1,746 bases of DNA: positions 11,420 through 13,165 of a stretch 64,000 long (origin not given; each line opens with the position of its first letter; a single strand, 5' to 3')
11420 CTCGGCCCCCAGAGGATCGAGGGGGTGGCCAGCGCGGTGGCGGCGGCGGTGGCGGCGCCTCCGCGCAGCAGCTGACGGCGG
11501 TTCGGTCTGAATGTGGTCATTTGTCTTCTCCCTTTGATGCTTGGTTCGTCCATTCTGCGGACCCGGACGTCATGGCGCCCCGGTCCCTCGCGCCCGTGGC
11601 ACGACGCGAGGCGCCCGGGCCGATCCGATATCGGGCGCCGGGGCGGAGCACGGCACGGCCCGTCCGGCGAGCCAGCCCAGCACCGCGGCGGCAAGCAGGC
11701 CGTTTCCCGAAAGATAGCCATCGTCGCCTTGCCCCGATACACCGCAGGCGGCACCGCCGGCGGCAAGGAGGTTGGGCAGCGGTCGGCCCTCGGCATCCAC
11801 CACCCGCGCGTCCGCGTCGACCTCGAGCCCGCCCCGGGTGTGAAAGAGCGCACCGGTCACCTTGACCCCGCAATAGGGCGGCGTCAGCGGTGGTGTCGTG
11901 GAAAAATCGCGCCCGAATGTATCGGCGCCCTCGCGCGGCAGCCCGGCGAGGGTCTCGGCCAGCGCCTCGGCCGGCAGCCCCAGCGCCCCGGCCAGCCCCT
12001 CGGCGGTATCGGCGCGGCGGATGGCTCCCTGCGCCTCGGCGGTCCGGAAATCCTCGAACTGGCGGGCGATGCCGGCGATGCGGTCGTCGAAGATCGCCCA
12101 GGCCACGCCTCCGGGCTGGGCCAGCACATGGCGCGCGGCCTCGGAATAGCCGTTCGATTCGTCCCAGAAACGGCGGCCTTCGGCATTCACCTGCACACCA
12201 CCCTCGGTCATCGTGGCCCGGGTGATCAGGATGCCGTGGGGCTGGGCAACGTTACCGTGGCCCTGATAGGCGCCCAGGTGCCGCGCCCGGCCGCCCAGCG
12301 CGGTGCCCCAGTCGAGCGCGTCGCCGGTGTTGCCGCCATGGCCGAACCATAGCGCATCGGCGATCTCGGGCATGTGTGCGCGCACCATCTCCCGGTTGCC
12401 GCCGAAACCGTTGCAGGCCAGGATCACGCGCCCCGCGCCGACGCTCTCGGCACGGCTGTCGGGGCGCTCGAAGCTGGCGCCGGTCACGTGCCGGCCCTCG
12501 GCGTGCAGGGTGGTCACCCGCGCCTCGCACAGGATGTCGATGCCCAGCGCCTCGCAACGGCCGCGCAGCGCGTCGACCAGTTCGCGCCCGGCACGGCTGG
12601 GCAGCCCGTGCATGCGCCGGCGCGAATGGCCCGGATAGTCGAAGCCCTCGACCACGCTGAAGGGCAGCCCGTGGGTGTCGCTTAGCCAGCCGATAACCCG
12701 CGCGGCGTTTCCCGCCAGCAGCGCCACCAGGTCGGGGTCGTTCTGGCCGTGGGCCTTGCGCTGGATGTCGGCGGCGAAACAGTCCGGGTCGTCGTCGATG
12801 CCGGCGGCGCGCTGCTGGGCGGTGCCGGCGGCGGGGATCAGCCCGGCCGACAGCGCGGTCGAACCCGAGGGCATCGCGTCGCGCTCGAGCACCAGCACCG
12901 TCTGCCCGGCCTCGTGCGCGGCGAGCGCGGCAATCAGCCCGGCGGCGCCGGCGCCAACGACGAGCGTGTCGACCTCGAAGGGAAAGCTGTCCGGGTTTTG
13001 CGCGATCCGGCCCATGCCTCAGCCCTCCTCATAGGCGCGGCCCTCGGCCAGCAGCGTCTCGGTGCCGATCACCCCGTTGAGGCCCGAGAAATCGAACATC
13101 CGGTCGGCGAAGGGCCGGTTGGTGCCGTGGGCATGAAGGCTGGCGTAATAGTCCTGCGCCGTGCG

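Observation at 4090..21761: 14.7 kb translationally coupled operon plus divergent GntR-LeuCD: gene set suggests an undescribed cyclic-amide/hydantoin-to-branched-dicarboxylate catabolic pathway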

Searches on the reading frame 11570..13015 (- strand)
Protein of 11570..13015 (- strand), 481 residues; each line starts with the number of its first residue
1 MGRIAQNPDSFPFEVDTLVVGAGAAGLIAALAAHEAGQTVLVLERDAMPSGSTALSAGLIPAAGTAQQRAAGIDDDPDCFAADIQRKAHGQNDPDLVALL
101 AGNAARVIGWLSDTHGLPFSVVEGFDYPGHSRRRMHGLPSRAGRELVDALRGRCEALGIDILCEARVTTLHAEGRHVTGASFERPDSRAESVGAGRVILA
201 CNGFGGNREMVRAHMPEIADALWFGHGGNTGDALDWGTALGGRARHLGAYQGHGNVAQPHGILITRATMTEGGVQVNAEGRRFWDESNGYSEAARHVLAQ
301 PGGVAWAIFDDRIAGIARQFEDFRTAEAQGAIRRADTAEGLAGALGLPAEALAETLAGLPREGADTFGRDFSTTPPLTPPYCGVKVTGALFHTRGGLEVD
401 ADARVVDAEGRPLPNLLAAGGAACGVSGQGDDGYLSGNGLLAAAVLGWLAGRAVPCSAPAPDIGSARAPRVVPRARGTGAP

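Call 7: search_protein_families(library=pfam, proteins=[window:11570-13015:-], max_evalue=0.001)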
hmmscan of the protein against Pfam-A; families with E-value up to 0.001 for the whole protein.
window:11570-13015:- (481 aa): 9 families
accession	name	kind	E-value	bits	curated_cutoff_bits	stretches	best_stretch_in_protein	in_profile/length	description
PF00890.30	FAD_binding_2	-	1.2e-57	196.4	20.4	1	16-428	1-404/414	FAD binding domain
PF01266.30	DAO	-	6.5e-11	42.8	27.9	1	16-206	1-207/353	FAD dependent oxidoreductase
PF03486.20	HI0933_like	-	2.2e-08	34.3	50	1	16-47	2-33/244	HI0933-like protein Rossmann domain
PF07992.20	Pyr_redox_2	-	9.2e-07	29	26.1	1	16-70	2-57/291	Pyridine nucleotide-disulphide oxidoreductase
PF12831.13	FAD_oxidored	-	2.7e-06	27.4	27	1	16-186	1-130/416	FAD dependent oxidoreductase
PF01494.25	FAD_binding_3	-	6.1e-06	26.1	22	1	14-216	1-172/349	FAD binding domain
PF13450.12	NAD_binding_8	-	1.2e-05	26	21.9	1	19-53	1-35/68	NAD(P)-binding Rossmann-like domain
PF13738.12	Pyr_redox_3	-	0.00074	19.3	30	0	18-47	1-31/305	Pyridine nucleotide-disulphide oxidoreductase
PF00070.33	Pyr_redox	-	0.00098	20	22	0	17-48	2-33/82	Pyridine nucleotide-disulphide oxidoreductase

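Call 8: search_protein_families(library=ncbifam, proteins=[window:11570-13015:-], max_evalue=0.001)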
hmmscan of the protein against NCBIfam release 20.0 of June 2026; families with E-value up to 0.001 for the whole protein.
window:11570-13015:- (481 aa): 65 families (the best 25 are shown)
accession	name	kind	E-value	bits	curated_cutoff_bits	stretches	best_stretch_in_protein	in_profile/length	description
TIGR01813.1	flavo_cyto_c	subfamily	5.2e-70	236.4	285.45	1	17-451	2-443/444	flavocytochrome c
NF005064.0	PRK06481.1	equivalog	9.6e-56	189.5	542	1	9-451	56-496/506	flavocytochrome c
NF006130.0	PRK08274.1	equivalog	6e-55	186.9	369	2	14-357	5-347/467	FAD-dependent tricarballylate dehydrogenase TcuA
NF005510.0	PRK07121.1-3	subfamily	2.2e-50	171.8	481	2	141-454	177-486/492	FAD-binding protein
NF005511.0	PRK07121.1-4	equivalog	5.8e-41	140.5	466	2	181-452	254-537/553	FAD-binding protein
NF009478.0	PRK12844.1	equivalog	7.8e-39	133.4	789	2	143-453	209-547/559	3-ketosteroid-delta-1-dehydrogenase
TIGR02485.1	CobZ_N-term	equivalog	2.6e-38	132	372.55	1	15-454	2-431/437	FAD-dependent tricarballylate dehydrogenase TcuA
NF004789.0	PRK06134.1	subfamily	1.3e-33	116.5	747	2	140-453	213-566/581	FAD-dependent oxidoreductase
NF053717.1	VnlPnlRedVprA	equivalog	1.5e-31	109.8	600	2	16-300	8-300/481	vinyl phenol reductase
NF005882.1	PRK07843.1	equivalog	1.7e-31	109.3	788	2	142-451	200-544/547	3-oxosteroid 1-dehydrogenase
NF009473.0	PRK12835.1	subfamily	3.6e-30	105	837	3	9-91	6-88/585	FAD-binding protein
NF005508.0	PRK07121.1-1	equivalog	1e-29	103.5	537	2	146-453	178-489/497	FAD-binding protein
NF005512.0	PRK07121.1-5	subfamily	1e-28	100.1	812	2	142-454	180-486/489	FAD-binding protein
NF005509.0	PRK07121.1-2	subfamily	1.5e-27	96.4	630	2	196-453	257-520/527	FAD-binding protein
NF053676.1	4oxCHCAChcC1Cy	equivalog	1.9e-25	89.3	1000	3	15-125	2-112/528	4-oxocyclohexanecarboxylate 2-dehydrogenase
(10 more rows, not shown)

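Call 34: search_solved_structures(query=window:11570-13015:-, max_evalue=1e-15)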
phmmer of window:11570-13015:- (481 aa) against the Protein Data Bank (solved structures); distinct sequences matched with E-value up to 1e-15: 23.
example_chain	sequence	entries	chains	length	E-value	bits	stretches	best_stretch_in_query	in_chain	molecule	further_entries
1qo8_A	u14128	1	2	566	9.2e-56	193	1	15-452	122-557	FLAVOCYTOCHROME C3 FUMARATE REDUCTASE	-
1d4c_A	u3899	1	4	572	3.7e-50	174.5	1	15-453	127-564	FLAVOCYTOCHROME C FUMARATE REDUCTASE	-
1d4d_A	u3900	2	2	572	1.7e-49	172.3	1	15-453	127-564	FLAVOCYTOCHROME C FUMARATE REDUCTASE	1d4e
1jrz_A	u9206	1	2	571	1.6e-43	152.6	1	14-452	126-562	FLAVOCYTOCHROME C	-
6t85_A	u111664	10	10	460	1.9e-43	152.3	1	13-452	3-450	Urocanate reductase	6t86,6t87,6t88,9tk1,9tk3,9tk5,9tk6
1jry_A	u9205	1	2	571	2.9e-42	148.4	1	14-452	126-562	FLAVOCYTOCHROME C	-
2b7s_A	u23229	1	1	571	2.9e-42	148.4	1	14-452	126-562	Fumarate reductase flavoprotein subunit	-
1p2e_A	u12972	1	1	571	3.6e-42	148.2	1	14-452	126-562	flavocytochrome c3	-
1qjd_A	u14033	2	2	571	3.6e-42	148.2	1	14-452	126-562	FLAVOCYTOCHROME C3 | Fumarate reductase flavoprotein subunit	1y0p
1p2h_A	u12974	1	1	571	3.6e-42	148.2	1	14-452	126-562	flavocytochrome c3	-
1jrx_A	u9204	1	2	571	4.4e-42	147.8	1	14-452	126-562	FLAVOCYTOCHROME C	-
2b7r_A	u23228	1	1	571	7.2e-42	147.2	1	14-452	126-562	Fumarate reductase flavoprotein subunit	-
1q9i_A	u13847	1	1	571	9.2e-42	146.8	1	14-452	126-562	flavocytochrome c3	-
1ksu_A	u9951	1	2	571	1.8e-41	145.8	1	14-452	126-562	flavocytochrome c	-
1m64_A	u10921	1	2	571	4e-41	144.7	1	14-452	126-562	flavocytochrome c3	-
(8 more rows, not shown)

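Call 52: search_solved_structures(query=window:11570-13015:-, max_evalue=1e-40, show_alignments=5)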
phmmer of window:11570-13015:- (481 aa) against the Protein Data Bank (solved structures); distinct sequences matched with E-value up to 1e-40: 16.
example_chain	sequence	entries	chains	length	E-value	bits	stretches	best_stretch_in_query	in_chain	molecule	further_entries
1qo8_A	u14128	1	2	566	9.2e-56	193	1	15-452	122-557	FLAVOCYTOCHROME C3 FUMARATE REDUCTASE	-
1d4c_A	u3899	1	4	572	3.7e-50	174.5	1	15-453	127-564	FLAVOCYTOCHROME C FUMARATE REDUCTASE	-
1d4d_A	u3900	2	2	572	1.7e-49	172.3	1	15-453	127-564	FLAVOCYTOCHROME C FUMARATE REDUCTASE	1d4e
1jrz_A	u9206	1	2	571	1.6e-43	152.6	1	14-452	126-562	FLAVOCYTOCHROME C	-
6t85_A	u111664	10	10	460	1.9e-43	152.3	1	13-452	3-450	Urocanate reductase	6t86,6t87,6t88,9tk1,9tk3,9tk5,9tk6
1jry_A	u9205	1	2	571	2.9e-42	148.4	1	14-452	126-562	FLAVOCYTOCHROME C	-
2b7s_A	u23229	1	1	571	2.9e-42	148.4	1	14-452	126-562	Fumarate reductase flavoprotein subunit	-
1p2e_A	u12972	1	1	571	3.6e-42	148.2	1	14-452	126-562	flavocytochrome c3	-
1qjd_A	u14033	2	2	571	3.6e-42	148.2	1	14-452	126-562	FLAVOCYTOCHROME C3 | Fumarate reductase flavoprotein subunit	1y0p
1p2h_A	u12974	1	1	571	3.6e-42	148.2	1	14-452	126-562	flavocytochrome c3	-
1jrx_A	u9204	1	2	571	4.4e-42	147.8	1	14-452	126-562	FLAVOCYTOCHROME C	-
2b7r_A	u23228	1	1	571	7.2e-42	147.2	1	14-452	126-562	Fumarate reductase flavoprotein subunit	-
1q9i_A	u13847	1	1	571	9.2e-42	146.8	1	14-452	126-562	flavocytochrome c3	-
1ksu_A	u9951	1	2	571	1.8e-41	145.8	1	14-452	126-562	flavocytochrome c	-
1m64_A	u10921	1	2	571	4e-41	144.7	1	14-452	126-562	flavocytochrome c3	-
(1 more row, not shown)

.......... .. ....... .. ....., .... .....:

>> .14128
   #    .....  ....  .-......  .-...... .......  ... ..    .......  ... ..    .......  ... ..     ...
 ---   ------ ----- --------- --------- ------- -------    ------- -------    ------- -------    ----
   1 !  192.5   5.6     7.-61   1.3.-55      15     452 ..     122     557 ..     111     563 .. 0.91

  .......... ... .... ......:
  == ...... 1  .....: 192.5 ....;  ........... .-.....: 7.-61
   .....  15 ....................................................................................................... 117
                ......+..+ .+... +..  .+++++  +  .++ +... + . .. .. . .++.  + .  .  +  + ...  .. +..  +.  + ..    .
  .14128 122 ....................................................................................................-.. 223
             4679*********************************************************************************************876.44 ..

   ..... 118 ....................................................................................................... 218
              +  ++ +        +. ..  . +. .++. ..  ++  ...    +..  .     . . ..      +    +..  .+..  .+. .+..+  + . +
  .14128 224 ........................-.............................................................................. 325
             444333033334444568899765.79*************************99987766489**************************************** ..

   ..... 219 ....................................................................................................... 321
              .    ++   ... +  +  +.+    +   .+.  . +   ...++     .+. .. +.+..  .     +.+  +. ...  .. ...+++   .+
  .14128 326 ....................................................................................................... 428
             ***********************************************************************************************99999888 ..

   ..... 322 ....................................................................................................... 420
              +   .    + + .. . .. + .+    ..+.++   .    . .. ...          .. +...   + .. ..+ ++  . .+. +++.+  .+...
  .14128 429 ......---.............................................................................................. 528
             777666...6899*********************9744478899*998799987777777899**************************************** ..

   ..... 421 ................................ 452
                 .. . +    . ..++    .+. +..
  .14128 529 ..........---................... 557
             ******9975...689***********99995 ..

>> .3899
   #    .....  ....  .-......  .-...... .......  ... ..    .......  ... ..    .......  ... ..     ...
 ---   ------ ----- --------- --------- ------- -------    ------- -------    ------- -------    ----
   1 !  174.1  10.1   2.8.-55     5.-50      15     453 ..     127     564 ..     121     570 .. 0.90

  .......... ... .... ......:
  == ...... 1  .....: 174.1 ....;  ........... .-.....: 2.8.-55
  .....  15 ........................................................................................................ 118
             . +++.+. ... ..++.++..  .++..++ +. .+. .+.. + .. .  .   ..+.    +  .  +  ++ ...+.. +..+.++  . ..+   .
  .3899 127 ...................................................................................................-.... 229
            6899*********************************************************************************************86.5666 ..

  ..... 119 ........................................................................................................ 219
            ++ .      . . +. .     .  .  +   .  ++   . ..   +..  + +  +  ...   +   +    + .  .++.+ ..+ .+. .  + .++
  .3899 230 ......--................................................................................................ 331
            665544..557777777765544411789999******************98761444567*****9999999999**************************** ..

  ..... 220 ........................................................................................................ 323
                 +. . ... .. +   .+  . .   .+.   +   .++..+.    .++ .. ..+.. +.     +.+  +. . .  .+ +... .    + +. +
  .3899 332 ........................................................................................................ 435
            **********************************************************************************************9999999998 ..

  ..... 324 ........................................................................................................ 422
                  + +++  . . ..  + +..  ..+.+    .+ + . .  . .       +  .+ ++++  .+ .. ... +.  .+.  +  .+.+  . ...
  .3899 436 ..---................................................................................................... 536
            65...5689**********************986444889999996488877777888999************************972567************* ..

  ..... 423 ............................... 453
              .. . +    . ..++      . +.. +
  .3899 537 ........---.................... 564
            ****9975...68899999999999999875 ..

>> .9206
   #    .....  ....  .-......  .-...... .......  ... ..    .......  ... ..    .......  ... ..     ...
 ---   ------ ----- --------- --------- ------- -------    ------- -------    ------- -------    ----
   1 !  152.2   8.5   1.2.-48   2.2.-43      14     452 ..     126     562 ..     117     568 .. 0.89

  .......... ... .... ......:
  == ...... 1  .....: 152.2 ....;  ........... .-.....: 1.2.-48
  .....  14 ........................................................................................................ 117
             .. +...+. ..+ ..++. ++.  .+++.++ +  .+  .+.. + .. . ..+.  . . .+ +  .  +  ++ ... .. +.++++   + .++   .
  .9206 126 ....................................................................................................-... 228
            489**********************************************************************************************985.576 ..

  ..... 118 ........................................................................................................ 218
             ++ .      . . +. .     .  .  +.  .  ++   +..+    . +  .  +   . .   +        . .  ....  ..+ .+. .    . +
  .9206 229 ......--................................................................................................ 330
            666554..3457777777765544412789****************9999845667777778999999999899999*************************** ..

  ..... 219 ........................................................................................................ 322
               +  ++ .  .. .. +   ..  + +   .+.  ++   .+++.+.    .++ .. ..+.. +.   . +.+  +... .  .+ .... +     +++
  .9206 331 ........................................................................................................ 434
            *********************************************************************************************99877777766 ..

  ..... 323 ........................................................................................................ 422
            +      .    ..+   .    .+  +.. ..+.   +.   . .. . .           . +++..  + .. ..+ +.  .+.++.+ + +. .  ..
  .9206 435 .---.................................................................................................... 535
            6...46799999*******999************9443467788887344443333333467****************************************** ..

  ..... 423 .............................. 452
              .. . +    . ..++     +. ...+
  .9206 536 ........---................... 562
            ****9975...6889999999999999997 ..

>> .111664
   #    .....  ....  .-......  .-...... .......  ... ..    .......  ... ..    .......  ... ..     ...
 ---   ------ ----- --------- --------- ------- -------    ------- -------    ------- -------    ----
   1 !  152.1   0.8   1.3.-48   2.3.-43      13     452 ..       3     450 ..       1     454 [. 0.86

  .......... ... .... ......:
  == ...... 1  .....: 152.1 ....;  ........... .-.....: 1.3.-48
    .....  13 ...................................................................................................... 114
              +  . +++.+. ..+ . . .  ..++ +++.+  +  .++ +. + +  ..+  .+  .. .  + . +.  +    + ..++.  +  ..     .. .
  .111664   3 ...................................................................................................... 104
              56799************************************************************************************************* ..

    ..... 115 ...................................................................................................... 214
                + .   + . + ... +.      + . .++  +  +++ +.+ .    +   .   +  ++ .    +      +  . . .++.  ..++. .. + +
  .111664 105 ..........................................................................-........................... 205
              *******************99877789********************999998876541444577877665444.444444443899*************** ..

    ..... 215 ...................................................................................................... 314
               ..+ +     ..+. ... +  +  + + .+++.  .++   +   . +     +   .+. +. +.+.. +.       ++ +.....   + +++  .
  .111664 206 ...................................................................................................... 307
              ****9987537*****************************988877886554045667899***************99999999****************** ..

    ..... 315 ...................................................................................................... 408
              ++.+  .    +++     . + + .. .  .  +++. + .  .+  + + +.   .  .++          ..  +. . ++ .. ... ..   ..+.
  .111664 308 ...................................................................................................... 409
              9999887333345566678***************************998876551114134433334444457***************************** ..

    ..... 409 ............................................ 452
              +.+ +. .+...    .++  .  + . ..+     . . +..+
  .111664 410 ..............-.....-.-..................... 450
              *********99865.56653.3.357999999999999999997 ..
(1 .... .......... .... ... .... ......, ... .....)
